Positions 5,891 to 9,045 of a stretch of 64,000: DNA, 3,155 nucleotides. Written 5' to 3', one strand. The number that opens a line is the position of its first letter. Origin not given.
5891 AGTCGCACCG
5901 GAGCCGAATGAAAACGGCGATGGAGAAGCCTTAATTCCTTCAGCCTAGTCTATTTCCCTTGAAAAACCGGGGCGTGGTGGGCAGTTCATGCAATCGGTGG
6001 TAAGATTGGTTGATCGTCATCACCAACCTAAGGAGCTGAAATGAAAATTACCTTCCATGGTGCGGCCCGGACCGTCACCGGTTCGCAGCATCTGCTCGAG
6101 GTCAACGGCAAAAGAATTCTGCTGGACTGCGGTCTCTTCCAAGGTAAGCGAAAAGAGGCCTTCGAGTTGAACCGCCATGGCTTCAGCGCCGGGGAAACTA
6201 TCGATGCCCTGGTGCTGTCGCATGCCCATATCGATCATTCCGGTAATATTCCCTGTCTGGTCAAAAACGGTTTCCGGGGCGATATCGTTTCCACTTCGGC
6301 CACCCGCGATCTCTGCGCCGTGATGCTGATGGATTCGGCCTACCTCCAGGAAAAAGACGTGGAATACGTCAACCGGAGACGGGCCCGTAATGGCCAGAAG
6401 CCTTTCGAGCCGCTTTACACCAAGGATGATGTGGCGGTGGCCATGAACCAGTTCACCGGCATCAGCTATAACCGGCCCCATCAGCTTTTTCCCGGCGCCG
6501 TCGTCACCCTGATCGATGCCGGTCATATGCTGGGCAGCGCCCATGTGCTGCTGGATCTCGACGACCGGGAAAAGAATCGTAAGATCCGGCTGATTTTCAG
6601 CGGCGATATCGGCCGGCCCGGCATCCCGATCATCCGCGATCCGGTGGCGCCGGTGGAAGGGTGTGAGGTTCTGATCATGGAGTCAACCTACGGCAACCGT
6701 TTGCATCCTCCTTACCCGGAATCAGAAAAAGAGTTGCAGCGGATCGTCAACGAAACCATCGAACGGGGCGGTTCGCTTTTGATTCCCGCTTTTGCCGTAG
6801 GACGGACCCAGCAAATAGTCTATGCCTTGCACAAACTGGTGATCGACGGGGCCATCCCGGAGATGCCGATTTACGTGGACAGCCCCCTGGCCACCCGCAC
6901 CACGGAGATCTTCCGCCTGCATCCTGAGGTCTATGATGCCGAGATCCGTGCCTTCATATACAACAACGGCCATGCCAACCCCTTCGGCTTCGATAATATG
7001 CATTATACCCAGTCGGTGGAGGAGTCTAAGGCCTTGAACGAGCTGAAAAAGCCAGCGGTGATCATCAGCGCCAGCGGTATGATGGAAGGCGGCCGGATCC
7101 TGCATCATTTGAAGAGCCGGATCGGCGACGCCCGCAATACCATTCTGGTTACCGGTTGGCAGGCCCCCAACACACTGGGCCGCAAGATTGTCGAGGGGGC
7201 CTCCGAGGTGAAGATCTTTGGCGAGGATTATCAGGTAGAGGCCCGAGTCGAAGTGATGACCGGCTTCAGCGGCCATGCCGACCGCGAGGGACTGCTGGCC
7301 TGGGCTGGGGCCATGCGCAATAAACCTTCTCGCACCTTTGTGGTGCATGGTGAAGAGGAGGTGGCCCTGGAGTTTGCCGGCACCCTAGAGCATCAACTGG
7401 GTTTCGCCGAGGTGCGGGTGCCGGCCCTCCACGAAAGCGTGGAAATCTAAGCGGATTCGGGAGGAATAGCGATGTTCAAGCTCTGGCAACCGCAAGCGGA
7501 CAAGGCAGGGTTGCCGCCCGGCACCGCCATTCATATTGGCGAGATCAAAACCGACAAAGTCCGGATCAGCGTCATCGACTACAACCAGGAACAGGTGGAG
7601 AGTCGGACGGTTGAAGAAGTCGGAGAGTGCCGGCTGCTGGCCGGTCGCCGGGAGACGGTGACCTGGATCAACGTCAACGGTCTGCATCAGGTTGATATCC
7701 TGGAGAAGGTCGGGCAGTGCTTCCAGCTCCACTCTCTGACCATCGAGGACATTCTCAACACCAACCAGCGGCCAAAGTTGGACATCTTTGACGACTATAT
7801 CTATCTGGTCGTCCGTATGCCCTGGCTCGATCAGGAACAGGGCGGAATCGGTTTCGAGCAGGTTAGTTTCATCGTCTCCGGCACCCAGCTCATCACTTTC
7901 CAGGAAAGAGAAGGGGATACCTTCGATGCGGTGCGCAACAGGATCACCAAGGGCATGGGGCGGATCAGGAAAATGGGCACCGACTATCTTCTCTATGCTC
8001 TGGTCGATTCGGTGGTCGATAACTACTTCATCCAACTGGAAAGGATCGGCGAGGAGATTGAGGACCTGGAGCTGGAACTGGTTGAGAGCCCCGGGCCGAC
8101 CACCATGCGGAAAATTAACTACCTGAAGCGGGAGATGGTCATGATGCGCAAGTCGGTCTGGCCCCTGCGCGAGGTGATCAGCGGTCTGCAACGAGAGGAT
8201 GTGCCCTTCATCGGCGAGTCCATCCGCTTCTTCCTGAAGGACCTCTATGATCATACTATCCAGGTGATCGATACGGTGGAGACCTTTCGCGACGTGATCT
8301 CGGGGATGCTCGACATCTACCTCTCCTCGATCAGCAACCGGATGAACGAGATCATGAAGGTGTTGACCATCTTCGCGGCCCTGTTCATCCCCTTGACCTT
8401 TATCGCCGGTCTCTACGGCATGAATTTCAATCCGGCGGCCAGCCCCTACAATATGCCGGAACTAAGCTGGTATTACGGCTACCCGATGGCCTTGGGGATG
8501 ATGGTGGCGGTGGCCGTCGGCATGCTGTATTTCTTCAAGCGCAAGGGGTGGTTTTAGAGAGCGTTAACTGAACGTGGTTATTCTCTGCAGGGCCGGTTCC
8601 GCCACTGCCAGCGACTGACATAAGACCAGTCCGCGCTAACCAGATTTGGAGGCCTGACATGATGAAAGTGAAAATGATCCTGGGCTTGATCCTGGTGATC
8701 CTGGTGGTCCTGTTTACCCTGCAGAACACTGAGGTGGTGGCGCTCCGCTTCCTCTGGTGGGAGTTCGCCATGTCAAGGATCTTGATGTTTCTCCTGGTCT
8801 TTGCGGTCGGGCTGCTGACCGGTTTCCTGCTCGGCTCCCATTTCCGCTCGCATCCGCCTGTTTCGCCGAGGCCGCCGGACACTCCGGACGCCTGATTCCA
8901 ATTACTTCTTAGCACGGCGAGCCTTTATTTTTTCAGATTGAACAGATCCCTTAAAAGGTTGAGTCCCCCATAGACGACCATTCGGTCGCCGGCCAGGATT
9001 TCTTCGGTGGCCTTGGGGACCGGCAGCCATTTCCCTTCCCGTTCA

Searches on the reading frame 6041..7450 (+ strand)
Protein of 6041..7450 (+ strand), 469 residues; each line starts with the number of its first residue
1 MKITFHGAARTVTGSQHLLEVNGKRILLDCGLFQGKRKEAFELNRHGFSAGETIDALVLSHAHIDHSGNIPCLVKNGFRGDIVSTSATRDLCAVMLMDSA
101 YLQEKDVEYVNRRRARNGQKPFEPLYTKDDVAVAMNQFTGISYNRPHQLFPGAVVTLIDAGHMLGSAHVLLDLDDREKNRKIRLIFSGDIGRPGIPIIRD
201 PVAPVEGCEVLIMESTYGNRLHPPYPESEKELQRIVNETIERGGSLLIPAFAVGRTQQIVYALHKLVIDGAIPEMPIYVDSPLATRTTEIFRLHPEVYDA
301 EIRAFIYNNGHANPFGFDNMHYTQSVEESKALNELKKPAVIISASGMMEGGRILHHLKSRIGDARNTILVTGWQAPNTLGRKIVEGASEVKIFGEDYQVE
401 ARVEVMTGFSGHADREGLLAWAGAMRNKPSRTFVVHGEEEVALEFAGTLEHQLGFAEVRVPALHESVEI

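Call 3: search_protein_families(library=pfam, proteins=[window:6041-7450:+], max_evalue=0.01)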
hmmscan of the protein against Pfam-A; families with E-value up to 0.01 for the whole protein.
window:6041-7450:+ (469 aa): 5 families
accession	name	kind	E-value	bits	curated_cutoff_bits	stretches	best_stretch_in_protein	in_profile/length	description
PF10996.14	Beta-Casp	-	2.9e-40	138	27.7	1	256-383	1-120/120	Beta-Casp domain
PF07521.17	RMMBL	-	7.6e-17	61.5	21.6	1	397-461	2-63/63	Zn-dependent metallo-hydrolase RNA specificity domain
PF00753.33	Lactamase_B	-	4.7e-09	36.9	22.7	1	15-74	7-64/196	Metallo-beta-lactamase superfamily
PF16661.11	Lactamase_B_6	-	9e-09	35.4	27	1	18-167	1-145/193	Metallo-beta-lactamase superfamily domain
PF12706.13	Lactamase_B_2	-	1.9e-06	28.1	27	1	25-103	2-78/200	Beta-lactamase superfamily domain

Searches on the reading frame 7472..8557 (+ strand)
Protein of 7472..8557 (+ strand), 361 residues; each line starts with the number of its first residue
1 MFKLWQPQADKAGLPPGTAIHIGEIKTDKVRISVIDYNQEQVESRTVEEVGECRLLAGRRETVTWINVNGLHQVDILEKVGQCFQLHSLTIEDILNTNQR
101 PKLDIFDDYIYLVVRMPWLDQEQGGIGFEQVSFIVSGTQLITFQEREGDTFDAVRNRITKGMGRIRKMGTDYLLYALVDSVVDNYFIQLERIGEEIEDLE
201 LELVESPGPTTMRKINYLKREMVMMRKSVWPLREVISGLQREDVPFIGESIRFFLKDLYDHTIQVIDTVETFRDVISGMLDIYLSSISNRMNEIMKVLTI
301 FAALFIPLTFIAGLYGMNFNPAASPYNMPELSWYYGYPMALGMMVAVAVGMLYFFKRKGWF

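Call 3: search_protein_families(library=pfam, proteins=[window:7472-8557:+], max_evalue=0.01)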
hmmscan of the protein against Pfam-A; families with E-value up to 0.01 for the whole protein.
window:7472-8557:+ (361 aa): 1 family
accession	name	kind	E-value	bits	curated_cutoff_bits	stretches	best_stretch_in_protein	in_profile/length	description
PF01544.23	CorA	-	1.6e-68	231.6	27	1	62-357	3-292/292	CorA-like Mg2+ transporter protein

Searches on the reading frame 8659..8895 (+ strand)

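Call 3: search_protein_families(library=pfam, proteins=[window:8659-8895:+], max_evalue=0.01)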
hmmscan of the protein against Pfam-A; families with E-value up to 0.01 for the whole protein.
window:8659-8895:+ (78 aa): 2 families
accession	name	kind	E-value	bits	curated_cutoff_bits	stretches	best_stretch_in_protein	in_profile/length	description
PF06305.16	LapA_dom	-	9.2e-07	29.1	28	1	22-60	1-39/64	Lipopolysaccharide assembly protein A domain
PF07332.16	Phage_holin_3_6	-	0.0084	16.6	28.4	1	8-67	37-99/116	Putative Actinobacterial Holin-X, holin superfamily III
